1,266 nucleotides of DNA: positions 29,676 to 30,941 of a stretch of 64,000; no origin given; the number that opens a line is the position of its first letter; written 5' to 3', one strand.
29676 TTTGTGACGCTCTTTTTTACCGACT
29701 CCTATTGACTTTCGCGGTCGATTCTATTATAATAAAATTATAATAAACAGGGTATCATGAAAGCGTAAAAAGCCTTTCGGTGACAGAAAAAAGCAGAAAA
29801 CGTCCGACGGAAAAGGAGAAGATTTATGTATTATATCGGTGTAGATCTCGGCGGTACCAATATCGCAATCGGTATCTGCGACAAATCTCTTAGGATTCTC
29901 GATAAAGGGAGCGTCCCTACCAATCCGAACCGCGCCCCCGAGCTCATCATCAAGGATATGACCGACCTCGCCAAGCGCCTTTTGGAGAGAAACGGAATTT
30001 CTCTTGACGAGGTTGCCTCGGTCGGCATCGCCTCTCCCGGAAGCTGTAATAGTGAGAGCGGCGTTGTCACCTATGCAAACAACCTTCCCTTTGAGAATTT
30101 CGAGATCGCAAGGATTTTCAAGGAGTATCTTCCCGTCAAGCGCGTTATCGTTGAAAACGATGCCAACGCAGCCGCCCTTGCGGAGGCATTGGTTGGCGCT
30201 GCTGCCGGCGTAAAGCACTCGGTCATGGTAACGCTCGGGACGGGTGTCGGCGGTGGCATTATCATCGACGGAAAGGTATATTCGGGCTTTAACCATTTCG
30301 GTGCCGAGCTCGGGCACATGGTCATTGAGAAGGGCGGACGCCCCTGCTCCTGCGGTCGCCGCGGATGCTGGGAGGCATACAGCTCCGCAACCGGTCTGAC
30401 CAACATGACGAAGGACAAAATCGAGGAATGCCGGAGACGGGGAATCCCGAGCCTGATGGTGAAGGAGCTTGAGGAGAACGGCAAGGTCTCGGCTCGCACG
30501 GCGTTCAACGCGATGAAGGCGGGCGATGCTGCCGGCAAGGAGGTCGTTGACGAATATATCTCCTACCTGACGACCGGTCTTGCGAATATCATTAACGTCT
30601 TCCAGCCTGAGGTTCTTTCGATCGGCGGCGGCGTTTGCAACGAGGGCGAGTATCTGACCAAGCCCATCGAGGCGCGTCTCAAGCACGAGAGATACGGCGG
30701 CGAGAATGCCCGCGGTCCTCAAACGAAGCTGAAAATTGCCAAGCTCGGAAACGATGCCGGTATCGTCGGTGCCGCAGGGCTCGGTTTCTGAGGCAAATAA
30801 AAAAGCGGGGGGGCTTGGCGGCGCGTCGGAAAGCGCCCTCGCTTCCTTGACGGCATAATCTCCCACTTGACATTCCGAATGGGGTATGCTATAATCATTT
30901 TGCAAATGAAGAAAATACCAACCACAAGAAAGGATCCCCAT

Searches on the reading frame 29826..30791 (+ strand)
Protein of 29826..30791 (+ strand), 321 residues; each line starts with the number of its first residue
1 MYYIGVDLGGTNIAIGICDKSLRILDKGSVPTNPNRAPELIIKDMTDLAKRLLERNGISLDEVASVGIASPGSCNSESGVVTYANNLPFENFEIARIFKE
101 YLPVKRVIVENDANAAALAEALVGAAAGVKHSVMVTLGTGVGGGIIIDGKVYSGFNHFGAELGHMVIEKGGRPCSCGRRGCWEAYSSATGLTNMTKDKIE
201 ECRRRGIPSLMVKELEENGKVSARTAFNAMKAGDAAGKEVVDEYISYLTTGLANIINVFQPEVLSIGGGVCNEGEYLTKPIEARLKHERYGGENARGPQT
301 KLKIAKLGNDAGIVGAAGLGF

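Call 53: search_protein_families(library=pfam, proteins=[window:29826-30791:+], max_evalue=0.001)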
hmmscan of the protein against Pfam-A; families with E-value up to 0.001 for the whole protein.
window:29826-30791:+ (321 aa): 1 family
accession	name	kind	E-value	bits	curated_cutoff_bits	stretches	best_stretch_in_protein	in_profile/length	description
PF00480.26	ROK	-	4.4e-65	220.5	22.9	1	3-319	1-290/294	ROK family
